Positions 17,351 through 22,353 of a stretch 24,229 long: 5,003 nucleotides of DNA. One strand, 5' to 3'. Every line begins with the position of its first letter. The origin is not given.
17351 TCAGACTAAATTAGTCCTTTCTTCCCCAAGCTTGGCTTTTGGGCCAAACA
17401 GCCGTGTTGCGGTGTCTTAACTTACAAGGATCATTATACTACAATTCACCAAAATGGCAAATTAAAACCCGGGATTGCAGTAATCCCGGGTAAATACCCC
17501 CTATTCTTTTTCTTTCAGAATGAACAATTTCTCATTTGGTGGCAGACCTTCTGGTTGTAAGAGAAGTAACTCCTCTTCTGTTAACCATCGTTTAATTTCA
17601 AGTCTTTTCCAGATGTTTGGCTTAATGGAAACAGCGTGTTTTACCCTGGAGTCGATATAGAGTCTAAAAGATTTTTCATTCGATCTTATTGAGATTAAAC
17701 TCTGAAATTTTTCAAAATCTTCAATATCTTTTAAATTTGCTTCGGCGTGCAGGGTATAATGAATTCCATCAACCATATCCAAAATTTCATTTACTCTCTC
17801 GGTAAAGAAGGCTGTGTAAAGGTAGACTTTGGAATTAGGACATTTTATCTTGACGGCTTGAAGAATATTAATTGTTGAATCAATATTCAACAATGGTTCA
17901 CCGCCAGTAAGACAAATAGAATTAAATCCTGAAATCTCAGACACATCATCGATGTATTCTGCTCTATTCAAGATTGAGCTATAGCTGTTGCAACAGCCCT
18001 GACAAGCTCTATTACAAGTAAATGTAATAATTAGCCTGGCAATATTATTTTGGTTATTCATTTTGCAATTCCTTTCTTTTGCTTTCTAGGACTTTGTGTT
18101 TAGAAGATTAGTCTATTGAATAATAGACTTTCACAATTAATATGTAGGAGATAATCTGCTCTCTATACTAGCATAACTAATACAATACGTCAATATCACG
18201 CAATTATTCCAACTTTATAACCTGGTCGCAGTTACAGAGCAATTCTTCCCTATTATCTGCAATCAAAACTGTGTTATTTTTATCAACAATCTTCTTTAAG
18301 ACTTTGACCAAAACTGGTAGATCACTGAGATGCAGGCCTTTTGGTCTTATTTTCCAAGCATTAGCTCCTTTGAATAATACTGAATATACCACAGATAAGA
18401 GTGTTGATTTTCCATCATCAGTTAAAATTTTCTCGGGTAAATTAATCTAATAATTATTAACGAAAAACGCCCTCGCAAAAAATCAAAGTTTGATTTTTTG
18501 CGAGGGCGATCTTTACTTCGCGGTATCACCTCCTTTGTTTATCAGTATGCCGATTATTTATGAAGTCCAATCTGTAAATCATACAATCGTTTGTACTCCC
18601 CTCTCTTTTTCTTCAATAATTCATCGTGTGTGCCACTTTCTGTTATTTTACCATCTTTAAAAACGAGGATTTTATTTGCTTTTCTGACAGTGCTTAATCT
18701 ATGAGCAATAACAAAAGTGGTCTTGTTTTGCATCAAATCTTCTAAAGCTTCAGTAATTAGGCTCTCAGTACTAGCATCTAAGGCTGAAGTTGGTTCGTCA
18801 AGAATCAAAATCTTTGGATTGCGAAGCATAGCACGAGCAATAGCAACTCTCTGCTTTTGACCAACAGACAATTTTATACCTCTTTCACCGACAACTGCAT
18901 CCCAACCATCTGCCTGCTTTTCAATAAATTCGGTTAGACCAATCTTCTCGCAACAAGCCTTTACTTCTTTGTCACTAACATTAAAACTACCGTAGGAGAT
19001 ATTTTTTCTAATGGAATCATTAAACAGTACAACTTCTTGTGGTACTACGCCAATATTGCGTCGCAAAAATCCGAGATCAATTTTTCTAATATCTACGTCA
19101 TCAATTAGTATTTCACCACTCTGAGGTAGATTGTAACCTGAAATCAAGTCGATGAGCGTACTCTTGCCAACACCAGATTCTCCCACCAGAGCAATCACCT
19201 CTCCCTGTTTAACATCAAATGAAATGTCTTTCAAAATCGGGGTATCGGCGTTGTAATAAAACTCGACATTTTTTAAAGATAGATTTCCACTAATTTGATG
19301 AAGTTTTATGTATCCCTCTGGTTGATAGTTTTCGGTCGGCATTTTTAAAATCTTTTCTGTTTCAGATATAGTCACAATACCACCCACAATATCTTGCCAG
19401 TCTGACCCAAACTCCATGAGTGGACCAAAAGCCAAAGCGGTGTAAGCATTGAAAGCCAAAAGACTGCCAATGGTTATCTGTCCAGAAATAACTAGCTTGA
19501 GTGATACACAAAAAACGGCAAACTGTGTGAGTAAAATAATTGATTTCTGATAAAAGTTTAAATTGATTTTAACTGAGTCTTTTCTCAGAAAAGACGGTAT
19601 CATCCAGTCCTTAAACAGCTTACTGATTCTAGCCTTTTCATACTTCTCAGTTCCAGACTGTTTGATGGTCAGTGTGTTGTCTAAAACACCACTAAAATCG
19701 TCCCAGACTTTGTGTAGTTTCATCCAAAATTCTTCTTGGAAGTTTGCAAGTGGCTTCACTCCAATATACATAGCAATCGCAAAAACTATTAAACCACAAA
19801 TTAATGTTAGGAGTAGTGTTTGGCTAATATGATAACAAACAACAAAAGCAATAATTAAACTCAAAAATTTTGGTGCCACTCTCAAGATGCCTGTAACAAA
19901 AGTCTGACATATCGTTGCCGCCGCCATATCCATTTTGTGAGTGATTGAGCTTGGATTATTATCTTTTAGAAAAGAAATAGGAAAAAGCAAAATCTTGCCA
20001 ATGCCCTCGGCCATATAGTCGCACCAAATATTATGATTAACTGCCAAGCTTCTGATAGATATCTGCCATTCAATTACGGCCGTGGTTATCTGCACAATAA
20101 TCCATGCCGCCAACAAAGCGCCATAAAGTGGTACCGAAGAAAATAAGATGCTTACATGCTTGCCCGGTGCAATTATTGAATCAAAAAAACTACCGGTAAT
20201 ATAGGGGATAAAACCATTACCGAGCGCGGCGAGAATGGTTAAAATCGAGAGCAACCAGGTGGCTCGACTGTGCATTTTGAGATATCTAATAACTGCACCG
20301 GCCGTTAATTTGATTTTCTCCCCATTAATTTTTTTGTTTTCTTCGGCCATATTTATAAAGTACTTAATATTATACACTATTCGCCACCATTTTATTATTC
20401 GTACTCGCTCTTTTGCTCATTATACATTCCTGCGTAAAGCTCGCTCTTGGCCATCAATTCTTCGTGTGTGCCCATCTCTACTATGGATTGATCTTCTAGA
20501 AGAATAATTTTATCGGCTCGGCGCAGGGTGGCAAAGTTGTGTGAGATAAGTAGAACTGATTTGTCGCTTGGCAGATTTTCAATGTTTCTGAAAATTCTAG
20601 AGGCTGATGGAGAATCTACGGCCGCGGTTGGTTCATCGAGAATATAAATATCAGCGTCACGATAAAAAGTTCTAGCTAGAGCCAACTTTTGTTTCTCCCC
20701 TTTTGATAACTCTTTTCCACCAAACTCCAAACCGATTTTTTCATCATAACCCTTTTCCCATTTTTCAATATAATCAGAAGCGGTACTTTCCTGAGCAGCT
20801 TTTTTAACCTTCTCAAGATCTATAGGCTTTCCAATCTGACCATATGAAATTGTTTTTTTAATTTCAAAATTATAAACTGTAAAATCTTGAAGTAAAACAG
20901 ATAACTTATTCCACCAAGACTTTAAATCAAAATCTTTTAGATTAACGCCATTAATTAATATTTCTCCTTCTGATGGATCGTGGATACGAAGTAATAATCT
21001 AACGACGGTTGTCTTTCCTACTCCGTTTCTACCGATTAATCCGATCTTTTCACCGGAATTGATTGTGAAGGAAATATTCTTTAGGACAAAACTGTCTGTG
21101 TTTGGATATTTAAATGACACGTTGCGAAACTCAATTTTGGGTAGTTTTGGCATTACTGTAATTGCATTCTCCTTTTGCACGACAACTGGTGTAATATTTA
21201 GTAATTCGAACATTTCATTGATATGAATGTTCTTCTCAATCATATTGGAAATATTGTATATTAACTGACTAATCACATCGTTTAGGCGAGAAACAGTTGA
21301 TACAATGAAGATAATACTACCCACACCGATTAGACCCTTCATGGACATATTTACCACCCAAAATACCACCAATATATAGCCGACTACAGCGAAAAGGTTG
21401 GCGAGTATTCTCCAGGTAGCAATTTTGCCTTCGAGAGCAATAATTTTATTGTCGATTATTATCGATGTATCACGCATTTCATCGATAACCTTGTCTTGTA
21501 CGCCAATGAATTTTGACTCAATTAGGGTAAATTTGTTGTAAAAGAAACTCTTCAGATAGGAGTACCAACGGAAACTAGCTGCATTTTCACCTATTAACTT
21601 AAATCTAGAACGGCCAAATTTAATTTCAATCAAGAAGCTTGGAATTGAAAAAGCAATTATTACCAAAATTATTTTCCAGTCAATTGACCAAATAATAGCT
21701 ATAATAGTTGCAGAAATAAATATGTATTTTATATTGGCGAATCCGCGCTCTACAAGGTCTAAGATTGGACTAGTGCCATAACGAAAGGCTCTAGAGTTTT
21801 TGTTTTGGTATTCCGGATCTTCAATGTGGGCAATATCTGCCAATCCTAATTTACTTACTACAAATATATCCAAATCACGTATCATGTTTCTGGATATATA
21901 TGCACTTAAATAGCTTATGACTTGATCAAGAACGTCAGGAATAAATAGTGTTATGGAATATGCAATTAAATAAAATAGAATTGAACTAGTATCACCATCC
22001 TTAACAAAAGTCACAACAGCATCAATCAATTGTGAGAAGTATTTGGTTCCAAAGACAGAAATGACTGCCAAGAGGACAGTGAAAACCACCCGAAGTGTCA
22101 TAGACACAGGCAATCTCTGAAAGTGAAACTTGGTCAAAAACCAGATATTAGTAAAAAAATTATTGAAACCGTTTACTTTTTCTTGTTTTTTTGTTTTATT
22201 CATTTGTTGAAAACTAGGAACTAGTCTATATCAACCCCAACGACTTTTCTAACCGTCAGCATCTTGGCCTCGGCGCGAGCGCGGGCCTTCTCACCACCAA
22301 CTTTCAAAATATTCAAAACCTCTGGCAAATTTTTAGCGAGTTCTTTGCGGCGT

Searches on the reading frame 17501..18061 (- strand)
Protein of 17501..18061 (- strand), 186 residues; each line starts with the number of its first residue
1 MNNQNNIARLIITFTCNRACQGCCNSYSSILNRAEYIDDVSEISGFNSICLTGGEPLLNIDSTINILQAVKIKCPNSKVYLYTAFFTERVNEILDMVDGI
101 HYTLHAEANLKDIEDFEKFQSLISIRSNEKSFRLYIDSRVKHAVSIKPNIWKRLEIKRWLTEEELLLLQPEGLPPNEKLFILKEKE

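Call 10: search_protein_families(library=ncbifam, proteins=[window:17501-18061:-])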
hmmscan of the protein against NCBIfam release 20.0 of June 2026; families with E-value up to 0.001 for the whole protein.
window:17501-18061:- (186 aa): 6 families
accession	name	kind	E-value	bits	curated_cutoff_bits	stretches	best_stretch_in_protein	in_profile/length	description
TIGR02491.1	NrdG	equivalog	3.9e-08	33.4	126.1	1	13-93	22-113/154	anaerobic ribonucleoside-triphosphate reductase activating protein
TIGR03977.1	rSAM_pair_HxsC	equivalog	4.8e-08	32.2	267.9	1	4-83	23-106/292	His-Xaa-Ser system radical SAM maturase HxsC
NF008335.0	PRK11121.1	equivalog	4.8e-05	23.2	199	1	15-93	25-115/154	anaerobic ribonucleoside-triphosphate reductase-activating protein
NF049973.1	radical_Rv1681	equivalog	0.00014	20.9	380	1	12-76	78-148/326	Rv1681 family radical SAM protein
TIGR03470.1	HpnH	equivalog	0.00046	19.3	225.05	1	12-68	34-94/318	adenosyl-hopene transferase HpnH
NF038107.1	rSAM_NF038107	equivalog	0.00069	18.5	600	0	44-90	135-181/444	Cys-every-fifth radical SAM/SPASM peptide maturase CefB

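Call 13: find_encoding_contigs(protein=window:17501-18061:-, flank=10000, max_places=10)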
Protein window:17501-18061:- (186 aa): 6 contigs read that carry it; 5 places shown.
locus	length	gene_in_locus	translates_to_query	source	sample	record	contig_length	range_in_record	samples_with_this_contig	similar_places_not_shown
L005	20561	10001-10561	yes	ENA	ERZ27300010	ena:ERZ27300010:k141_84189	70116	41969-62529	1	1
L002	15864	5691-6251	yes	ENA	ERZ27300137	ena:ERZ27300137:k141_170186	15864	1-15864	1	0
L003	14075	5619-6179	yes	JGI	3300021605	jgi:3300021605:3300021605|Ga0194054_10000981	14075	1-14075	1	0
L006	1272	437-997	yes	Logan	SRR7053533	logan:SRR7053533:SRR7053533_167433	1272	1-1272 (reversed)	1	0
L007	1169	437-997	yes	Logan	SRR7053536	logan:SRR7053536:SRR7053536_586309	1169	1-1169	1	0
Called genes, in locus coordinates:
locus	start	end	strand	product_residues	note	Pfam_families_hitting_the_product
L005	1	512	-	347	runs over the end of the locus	PF00579:tRNA-synt_1b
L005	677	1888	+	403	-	PF00579:tRNA-synt_1b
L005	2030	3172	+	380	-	PF00591:Glycos_transf_3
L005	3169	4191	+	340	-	PF08240:ADH_N, PF00107:ADH_zinc_N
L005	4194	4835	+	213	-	PF13419:HAD_2 (weak)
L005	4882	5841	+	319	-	PF00579:tRNA-synt_1b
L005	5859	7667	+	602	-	PF00005:ABC_tran, PF02463:SMC_N (faint), PF13304:AAA_21 (faint)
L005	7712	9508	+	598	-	PF00664:ABC_membrane, PF00005:ABC_tran, PF02463:SMC_N (faint), PF13304:AAA_21 (faint)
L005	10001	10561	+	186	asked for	PF13353:Fer4_12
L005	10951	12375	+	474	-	PF01336:tRNA_anti-codon, PF00152:tRNA-synt_2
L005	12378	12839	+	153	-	PF11969:DcpS_C (faint), PF01230:HIT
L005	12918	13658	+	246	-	PF02616:SMC_ScpA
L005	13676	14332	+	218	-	PF04079:SMC_ScpB, PF01047:MarR (faint)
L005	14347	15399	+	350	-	PF00768:Peptidase_S11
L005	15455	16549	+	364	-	PF00953:Glycos_transf_4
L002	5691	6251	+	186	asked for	PF13353:Fer4_12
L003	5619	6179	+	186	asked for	PF13353:Fer4_12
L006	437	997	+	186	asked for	PF13353:Fer4_12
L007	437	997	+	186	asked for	PF13353:Fer4_12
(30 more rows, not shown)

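Call 28: find_homologous_proteins(query=window:17501-18061:-, max_evalue=1e-10)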
Query window:17501-18061:- (186 aa): 22 proteins with E <= 1e-10 among 153 candidates.
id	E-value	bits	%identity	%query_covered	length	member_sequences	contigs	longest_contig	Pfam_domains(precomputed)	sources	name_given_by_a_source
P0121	2.6e-119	413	100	100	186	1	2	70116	PF13353.12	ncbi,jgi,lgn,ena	ncbi:MAG: 4Fe-4S cluster-binding domain-containing protein [bacterium]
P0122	1.5e-48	183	53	82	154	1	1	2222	-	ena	-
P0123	1.0e-45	174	44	94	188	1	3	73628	PF04055.28,PF13353.12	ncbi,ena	-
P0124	3.3e-44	169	51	83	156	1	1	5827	-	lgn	-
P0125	1.3e-41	160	47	95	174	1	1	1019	PF13353.12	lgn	-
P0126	2.5e-36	143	42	96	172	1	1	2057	PF13353.12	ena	-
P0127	3.8e-36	142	42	97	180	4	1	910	PF13353.12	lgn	-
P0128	6.5e-35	138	41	94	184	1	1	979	PF13353.12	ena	-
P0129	9.6e-35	138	43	96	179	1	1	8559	-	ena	-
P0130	2.3e-33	133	42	96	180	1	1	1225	PF04055.28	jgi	jgi:hypothetical protein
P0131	5.0e-32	129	39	95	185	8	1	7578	PF04055.28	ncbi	-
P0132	7.1e-32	128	37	96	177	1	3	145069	PF04055.28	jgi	jgi:pyruvate-formate lyase-activating enzyme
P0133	1.7e-29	121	44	83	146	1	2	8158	-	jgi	-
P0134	1.9e-29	121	40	95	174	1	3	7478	-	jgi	jgi:hypothetical protein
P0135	6.0e-29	119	37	96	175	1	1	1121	-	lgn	-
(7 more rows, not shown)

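Call 35: find_encoding_contigs(protein=P0123, flank=4000, max_places=2)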
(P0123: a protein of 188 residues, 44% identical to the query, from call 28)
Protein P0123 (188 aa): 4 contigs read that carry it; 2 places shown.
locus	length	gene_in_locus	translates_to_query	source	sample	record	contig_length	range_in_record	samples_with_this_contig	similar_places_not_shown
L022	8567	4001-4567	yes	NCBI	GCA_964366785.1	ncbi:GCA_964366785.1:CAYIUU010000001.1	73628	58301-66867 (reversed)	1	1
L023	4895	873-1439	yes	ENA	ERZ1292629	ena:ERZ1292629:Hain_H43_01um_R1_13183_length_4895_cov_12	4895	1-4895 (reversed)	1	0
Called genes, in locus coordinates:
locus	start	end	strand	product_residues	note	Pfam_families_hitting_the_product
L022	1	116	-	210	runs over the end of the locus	PF22175:Ogg-HhH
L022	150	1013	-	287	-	-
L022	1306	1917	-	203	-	PF00730:HhH-GPD, PF00633:HHH (weak)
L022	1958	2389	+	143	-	PF00551:Formyl_trans_N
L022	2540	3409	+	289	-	PF08068:DKCLD (weak), PF01509:TruB_N, PF16198:TruB_C_2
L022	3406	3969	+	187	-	PF03352:Adenine_glyco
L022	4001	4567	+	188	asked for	PF13353:Fer4_12 (weak), PF04055:Radical_SAM (weak)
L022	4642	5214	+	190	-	PF04013:Methyltrn_RNA_2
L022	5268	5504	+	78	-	PF10884:DUF2683 (weak)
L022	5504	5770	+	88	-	-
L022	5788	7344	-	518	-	-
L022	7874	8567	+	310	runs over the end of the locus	-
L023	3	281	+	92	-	?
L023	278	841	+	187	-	PF03352:Adenine_glyco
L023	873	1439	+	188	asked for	PF13353:Fer4_12 (weak), PF04055:Radical_SAM (weak)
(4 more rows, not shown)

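Call 36: find_encoding_contigs(protein=P0132, flank=4000, max_places=2)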
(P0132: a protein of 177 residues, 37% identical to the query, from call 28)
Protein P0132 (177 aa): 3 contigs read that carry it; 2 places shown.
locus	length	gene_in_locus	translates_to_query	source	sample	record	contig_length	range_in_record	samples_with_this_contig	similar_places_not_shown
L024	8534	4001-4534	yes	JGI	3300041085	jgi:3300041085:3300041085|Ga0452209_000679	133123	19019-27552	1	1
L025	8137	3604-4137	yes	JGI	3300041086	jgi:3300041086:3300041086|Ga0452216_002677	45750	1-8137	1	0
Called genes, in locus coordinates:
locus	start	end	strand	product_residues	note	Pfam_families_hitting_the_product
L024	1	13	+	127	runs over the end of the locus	-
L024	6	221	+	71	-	-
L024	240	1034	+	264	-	-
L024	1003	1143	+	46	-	-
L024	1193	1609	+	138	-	-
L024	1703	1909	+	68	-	-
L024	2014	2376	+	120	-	-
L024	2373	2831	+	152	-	-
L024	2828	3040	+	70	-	-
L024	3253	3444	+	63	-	-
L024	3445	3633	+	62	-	-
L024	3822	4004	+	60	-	-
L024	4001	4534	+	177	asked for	PF04055:Radical_SAM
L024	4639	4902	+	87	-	-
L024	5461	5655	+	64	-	-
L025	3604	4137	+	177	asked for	PF04055:Radical_SAM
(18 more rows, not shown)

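Call 37: search_protein_families(library=pfam, proteins=[window:17501-18061:-], max_evalue=0.1)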
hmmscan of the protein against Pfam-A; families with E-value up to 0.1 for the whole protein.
window:17501-18061:- (186 aa): 2 families
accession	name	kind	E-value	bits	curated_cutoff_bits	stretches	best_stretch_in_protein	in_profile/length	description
PF13353.11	Fer4_12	-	3.7e-08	34.2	22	1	15-101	14-110/137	4Fe-4S single cluster domain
PF04055.27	Radical_SAM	-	0.00012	22.7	29.5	1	11-84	2-85/166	Radical SAM superfamily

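Call 57: find_encoding_contigs(protein=P0124, flank=5000, max_places=2)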
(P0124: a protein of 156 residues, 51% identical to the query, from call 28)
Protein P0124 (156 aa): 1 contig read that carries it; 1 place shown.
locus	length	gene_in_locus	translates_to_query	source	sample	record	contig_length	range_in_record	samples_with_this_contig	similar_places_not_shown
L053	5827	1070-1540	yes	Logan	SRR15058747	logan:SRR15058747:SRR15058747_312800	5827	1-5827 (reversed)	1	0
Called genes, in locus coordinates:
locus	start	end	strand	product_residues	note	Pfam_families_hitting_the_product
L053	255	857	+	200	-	PF18153:Cap15_CD_rec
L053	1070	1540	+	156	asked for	-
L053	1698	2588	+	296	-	PF18915:DUF5667 (weak)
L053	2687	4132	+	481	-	PF00009:GTP_EFTU, PF00071:Ras (weak), PF01926:MMR_HSR1, PF08477:Roc (faint), PF22042:EF-G_D2, PF03144:GTP_EFTU_D2 (faint), PF11987:IF-2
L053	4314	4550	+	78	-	PF02033:RBFA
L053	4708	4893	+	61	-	-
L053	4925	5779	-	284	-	PF00892:EamA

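Call 58: find_encoding_contigs(protein=P0122, flank=3000, max_places=2)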
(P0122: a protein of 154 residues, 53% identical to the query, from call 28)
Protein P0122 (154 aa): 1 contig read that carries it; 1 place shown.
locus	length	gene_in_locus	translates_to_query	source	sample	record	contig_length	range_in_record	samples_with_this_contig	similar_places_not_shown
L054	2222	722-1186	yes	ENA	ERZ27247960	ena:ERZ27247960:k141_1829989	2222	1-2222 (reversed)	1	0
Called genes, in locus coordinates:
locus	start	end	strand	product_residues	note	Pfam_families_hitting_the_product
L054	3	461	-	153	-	?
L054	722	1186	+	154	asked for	-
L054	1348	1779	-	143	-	-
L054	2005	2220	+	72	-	?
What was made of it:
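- Tried and rejected: A conserved ATPase/radical-SAM pair or a tRNA-related role for the radical-SAM gene: homologues are few and sit in unrelated contexts (calls 28, 35, 36, 57, 58).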

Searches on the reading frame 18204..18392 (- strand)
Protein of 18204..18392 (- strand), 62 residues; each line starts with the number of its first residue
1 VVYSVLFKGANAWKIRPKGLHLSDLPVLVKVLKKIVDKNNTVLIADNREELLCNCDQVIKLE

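Call 10: search_protein_families(library=ncbifam, proteins=[window:18204-18392:-])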
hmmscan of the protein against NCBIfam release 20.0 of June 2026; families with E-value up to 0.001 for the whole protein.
window:18204-18392:- (62 aa): 3 families
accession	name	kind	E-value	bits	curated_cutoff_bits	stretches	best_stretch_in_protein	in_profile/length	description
NF001885.0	PRK00635.1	equivalog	1.5e-06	25.6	3054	1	19-61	1419-1461/1809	excinuclease ABC subunit A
NF001503.0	PRK00349.1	equivalog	3e-05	22.3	1147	1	18-61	862-905/943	excinuclease ABC subunit UvrA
TIGR00630.1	uvra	equivalog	0.00018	19.8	729.8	1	19-61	861-903/924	excinuclease ABC subunit UvrA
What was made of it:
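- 18204..18392 (-): 62-aa ORF, a remnant of an ABC/UvrA-type ATPase. A Walker A motif (GKST) lies just upstream in the same frame; an in-frame stop lies a few codons further up. NCBIfam UvrA C-terminal match, E 1.5e-6 (call 10).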

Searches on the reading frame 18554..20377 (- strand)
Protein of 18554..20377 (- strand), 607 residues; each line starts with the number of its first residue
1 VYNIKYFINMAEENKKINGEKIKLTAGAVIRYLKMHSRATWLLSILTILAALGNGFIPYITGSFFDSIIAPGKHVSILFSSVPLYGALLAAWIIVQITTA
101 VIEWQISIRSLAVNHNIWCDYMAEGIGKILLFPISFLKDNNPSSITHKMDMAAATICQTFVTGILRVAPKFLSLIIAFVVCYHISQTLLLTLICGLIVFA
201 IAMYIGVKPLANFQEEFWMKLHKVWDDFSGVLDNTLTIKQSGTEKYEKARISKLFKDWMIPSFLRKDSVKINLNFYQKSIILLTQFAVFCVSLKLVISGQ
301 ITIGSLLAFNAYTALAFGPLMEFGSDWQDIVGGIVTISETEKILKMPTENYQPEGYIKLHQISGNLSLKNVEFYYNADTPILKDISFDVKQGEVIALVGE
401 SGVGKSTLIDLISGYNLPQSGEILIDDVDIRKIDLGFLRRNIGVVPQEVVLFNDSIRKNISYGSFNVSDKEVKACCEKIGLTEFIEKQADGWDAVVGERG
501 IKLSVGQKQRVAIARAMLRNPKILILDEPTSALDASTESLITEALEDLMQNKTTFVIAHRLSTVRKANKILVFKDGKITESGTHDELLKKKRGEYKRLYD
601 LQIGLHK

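Call 10: search_protein_families(library=ncbifam, proteins=[window:18554-20377:-])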
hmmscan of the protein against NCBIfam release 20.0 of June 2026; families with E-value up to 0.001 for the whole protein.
window:18554-20377:- (607 aa): 188 families (the best 25 are shown)
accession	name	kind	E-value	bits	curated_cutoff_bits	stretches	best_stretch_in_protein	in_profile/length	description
TIGR01846.1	type_I_sec_HlyB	subfamily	2e-103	347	725.55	1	113-603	206-693/694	type I secretion system permease/ATPase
NF010178.0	PRK13657.1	equivalog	4.6e-101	339.1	733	1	29-598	10-566/588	glucan ABC transporter ATP-binding protein/ permease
TIGR02203.1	MsbA_lipidA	equivalog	4.9e-101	339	602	1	44-603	20-570/572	lipid A export permease/ATP-binding protein MsbA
NF045513.1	HepA_fam_ABC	equivalog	2.6e-95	320.1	725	1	127-602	136-609/610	heterocyst formation ABC transporter subunit HepA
TIGR02204.1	MsbA_rel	hypoth_equivalog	5.1e-92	309.4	780.4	1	119-602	91-575/576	ABC transporter, permease/ATP-binding protein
TIGR00958.1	3a01208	subfamily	1.9e-89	300.9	874.6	1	25-598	145-710/711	antigen peptide transporter 2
TIGR03796.1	NHLM_micro_ABC1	equivalog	5.9e-89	299.1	853.3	1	23-598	139-708/710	NHLP family bacteriocin export ABC transporter peptidase/permease/ATPase subunit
TIGR03375.1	type_I_sec_LssB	subfamily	9.2e-89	298.5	693.1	1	175-592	276-693/696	type I secretion system permease/ATPase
TIGR03797.1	NHLM_micro_ABC2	equivalog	5.7e-86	289.5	709.4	1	33-602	131-685/686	NHLP bacteriocin export ABC transporter permease/ATPase subunit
NF052233.1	CphA_assoc_ABC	equivalog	1.8e-84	284.5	880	1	45-602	191-743/766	cyanophycin metabolism-associated ABC transporter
NF008381.0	PRK11176.1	equivalog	1e-83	281.7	867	1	127-604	106-581/582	lipid A ABC transporter ATP-binding protein/permease MsbA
TIGR01192.1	chvA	subfamily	7.7e-77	259.2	585.4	1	29-598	10-566/585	glucan export ABC transporter ATP-binding protein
NF008056.1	PRK10790.1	equivalog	1.4e-71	241.8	746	1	29-603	14-576/584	SmdB family multidrug efflux ABC transporter permease/ATP-binding protein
TIGR01193.1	bacteriocin_ABC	subfamily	3.8e-71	240.6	523.85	1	87-599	201-706/708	peptide cleavage/export ABC transporter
TIGR02857.1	CydD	equivalog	3.3e-69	234.3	435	1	175-572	135-528/529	thiol reductant ABC exporter subunit CydD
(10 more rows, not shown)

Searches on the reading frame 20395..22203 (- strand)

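Call 10: search_protein_families(library=ncbifam, proteins=[window:20395-22203:-])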
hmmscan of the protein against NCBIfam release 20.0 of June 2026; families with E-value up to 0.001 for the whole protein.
window:20395-22203:- (602 aa): 185 families (the best 25 are shown)
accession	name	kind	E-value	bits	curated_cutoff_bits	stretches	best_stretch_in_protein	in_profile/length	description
TIGR02203.1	MsbA_lipidA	equivalog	5.5e-71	239.8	602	1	74-598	52-570/572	lipid A export permease/ATP-binding protein MsbA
NF010178.0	PRK13657.1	equivalog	1.3e-65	222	733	1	277-596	254-569/588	glucan ABC transporter ATP-binding protein/ permease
TIGR02204.1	MsbA_rel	hypoth_equivalog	9.7e-65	219.3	780.4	1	264-593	243-571/576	ABC transporter, permease/ATP-binding protein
TIGR01846.1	type_I_sec_HlyB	subfamily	1.6e-62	211.8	725.55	1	268-598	368-693/694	type I secretion system permease/ATPase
TIGR00958.1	3a01208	subfamily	2.2e-62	211.4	874.6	1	245-593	372-710/711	antigen peptide transporter 2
NF045513.1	HepA_fam_ABC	equivalog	5.9e-62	209.9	725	1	277-586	294-598/610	heterocyst formation ABC transporter subunit HepA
NF008381.0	PRK11176.1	equivalog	6.1e-60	203.2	867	1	262-597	249-579/582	lipid A ABC transporter ATP-binding protein/permease MsbA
TIGR03375.1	type_I_sec_LssB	subfamily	3.4e-59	200.8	693.1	1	168-586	279-691/696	type I secretion system permease/ATPase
NF052233.1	CphA_assoc_ABC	equivalog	1.9e-57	195.2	880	1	270-600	422-746/766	cyanophycin metabolism-associated ABC transporter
TIGR01192.1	chvA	subfamily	1.7e-55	188.8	585.4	1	167-590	147-563/585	glucan export ABC transporter ATP-binding protein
NF008364.0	PRK11160.1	equivalog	1.6e-52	178.9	630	1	315-595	301-573/575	heme ABC transporter ATP-binding protein/permease CydC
TIGR02857.1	CydD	equivalog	2.8e-52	178.4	435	1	328-569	294-529/529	thiol reductant ABC exporter subunit CydD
TIGR03796.1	NHLM_micro_ABC1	equivalog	2.1e-50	171.7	853.3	1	256-592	371-707/710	NHLP family bacteriocin export ABC transporter peptidase/permease/ATPase subunit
NF008379.0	PRK11174.1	equivalog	5.5e-45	154.1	684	1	331-599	324-586/588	heme ABC transporter permease/ATP-binding protein CydD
TIGR01842.1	type_I_sec_PrtD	subfamily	8.9e-45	153.2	510.15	1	271-586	234-543/544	type I secretion system permease/ATPase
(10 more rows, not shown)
